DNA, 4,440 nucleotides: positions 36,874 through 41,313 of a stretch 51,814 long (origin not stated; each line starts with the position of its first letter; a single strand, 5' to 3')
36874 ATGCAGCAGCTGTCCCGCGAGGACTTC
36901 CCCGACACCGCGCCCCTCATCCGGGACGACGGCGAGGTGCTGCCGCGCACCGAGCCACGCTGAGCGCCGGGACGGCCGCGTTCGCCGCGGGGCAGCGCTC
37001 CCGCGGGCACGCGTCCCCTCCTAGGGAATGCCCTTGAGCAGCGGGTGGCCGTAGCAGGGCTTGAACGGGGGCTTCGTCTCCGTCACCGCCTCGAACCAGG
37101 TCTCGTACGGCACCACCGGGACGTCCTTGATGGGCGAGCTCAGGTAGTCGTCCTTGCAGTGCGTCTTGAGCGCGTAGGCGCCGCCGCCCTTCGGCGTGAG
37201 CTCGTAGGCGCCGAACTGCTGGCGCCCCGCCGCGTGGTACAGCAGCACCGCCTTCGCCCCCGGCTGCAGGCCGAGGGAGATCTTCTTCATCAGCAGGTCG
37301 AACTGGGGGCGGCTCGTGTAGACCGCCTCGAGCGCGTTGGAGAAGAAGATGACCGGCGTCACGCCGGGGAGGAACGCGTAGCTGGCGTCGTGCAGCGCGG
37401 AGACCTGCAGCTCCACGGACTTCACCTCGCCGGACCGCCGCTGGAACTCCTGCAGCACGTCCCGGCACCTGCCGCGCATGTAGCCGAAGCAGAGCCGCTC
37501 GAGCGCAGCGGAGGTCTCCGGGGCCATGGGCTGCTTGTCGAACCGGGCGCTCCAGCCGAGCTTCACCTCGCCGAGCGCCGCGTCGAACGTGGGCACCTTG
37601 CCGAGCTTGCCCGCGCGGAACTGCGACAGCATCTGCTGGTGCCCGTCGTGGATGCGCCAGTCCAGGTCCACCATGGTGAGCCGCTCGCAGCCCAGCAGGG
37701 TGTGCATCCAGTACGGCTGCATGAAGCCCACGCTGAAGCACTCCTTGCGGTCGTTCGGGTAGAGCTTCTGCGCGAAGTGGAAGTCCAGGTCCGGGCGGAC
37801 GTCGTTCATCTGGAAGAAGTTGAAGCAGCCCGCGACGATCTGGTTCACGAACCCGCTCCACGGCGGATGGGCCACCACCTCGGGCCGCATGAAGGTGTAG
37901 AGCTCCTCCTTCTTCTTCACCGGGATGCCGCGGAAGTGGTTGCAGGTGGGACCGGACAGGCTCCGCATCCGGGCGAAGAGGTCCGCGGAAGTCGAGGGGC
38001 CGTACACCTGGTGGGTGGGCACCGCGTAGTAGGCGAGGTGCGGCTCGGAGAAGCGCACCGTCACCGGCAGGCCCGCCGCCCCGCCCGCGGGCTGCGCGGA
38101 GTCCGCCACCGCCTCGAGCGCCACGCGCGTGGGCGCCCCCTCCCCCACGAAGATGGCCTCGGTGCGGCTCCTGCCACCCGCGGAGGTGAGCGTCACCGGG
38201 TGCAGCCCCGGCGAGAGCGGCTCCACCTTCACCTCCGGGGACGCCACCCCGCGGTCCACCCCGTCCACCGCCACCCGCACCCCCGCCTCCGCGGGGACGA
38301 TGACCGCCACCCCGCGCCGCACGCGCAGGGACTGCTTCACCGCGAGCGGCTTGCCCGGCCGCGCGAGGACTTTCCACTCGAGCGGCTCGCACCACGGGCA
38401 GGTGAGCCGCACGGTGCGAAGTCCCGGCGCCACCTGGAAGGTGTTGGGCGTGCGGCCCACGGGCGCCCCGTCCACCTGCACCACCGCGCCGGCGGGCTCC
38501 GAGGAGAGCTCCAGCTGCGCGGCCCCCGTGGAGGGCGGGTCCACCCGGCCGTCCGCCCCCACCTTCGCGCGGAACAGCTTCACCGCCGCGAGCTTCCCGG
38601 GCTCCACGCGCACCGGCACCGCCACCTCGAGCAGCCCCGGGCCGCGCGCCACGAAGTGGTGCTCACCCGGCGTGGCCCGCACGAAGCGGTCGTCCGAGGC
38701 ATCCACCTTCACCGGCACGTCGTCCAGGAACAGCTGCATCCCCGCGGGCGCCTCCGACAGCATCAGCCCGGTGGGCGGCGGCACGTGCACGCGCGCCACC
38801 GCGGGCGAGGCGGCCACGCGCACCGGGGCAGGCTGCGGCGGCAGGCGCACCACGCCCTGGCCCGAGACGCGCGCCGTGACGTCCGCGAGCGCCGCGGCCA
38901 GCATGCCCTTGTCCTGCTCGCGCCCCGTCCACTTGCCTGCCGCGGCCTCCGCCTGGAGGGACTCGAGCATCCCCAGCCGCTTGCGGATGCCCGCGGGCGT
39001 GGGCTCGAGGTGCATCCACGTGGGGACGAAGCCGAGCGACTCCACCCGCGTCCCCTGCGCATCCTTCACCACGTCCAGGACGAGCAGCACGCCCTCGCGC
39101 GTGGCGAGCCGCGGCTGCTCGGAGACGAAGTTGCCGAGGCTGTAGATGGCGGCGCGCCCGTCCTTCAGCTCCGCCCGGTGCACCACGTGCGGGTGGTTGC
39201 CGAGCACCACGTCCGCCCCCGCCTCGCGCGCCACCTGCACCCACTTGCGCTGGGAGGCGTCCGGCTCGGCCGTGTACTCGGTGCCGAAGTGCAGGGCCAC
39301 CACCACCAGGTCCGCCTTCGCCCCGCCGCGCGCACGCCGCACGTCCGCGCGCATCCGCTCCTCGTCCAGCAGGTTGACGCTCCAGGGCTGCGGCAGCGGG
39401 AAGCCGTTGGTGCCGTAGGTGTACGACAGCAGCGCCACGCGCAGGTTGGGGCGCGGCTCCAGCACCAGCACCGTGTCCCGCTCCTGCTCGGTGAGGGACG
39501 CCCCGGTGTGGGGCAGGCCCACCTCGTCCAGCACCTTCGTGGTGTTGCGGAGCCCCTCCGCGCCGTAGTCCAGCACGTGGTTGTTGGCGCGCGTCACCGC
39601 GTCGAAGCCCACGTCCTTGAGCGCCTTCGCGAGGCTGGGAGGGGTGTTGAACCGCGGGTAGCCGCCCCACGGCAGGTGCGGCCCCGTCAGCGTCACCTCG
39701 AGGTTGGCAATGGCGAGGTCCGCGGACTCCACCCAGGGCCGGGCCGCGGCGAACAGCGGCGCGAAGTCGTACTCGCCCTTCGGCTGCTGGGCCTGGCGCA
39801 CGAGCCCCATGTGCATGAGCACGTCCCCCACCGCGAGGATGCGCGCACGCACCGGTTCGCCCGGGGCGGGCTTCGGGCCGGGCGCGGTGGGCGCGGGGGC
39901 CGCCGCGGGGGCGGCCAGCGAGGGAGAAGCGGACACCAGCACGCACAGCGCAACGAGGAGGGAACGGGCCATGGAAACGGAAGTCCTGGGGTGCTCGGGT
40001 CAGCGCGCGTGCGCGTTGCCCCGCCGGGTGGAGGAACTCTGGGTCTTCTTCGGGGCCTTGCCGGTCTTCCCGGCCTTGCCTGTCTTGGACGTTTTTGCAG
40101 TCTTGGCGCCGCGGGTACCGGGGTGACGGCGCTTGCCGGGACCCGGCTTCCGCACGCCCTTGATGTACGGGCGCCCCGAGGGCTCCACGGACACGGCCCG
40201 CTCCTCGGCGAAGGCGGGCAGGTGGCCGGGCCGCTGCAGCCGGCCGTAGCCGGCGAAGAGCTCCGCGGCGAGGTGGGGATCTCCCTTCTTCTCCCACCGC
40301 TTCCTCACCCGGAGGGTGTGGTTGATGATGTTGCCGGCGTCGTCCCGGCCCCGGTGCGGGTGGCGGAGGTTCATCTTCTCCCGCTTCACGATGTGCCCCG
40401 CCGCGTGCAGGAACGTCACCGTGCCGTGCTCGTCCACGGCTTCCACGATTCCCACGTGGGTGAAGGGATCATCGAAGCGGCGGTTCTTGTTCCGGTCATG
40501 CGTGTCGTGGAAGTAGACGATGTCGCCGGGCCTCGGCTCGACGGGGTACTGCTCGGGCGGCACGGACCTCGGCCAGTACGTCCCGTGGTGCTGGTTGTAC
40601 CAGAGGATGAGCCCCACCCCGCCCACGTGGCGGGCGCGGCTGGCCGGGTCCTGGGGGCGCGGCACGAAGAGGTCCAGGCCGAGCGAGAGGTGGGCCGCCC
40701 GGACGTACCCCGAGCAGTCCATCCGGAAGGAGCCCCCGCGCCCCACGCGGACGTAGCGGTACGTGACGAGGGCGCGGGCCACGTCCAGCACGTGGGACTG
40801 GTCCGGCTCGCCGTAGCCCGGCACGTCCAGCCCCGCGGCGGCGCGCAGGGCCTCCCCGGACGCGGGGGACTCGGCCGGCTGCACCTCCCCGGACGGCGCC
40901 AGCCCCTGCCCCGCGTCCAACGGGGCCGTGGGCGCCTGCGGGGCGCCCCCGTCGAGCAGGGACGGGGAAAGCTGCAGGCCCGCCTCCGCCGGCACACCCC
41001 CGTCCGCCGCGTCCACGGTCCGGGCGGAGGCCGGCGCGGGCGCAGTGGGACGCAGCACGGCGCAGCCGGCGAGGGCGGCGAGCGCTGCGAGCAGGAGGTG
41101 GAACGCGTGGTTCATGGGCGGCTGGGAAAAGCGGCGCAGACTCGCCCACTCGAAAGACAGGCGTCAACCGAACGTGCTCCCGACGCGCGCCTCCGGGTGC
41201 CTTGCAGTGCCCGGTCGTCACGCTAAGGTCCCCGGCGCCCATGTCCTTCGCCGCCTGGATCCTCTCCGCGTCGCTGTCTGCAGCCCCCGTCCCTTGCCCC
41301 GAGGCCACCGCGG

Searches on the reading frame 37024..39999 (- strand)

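Call 44: search_protein_families(library=pfam, proteins=[window:37024-39999:-], max_evalue=0.001)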
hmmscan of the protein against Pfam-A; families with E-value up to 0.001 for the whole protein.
window:37024-39999:- (992 aa): 2 families
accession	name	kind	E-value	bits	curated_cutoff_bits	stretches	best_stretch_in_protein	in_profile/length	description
PF09587.15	PGA_cap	-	9e-72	242.1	27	1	54-295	2-255/255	Bacterial capsule synthesis protein PGA_cap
PF08308.17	PEGA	-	1.4e-10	41.3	20.8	1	496-559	4-68/71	PEGA domain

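Call 78: search_protein_families(library=ncbifam, proteins=[window:37024-39999:-], max_evalue=0.001)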
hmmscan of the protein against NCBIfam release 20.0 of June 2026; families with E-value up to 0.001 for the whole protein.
window:37024-39999:- (992 aa): 1 family
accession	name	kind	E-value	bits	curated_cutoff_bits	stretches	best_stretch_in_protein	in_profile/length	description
NF038314.1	epimerase_MslH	equivalog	1.5e-14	53.2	700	2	227-294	249-318/439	lasso peptide C-terminal Trp epimerase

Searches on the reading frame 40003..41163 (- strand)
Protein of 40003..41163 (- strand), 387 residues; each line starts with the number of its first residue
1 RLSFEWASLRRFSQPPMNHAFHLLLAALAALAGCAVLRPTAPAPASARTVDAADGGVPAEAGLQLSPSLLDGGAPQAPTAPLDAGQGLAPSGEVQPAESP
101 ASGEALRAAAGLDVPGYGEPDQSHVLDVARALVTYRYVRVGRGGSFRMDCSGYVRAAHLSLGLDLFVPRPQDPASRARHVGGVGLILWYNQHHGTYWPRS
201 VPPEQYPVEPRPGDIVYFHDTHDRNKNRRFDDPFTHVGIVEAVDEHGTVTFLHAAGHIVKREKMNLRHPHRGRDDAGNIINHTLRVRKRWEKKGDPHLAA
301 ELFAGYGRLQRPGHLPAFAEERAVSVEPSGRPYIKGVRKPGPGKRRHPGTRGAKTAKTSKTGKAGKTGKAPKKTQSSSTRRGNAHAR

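Call 44: search_protein_families(library=pfam, proteins=[window:40003-41163:-], max_evalue=0.001)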
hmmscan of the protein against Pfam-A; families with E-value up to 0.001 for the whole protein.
window:40003-41163:- (387 aa): 1 family
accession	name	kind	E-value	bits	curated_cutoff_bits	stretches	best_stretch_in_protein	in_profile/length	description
PF05257.22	CHAP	-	1.6e-06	28.9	26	1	185-253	27-79/81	CHAP domain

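Call 78: search_protein_families(library=ncbifam, proteins=[window:40003-41163:-], max_evalue=0.001)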
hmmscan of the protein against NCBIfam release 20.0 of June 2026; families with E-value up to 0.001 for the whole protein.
window:40003-41163:- (387 aa): 0 families
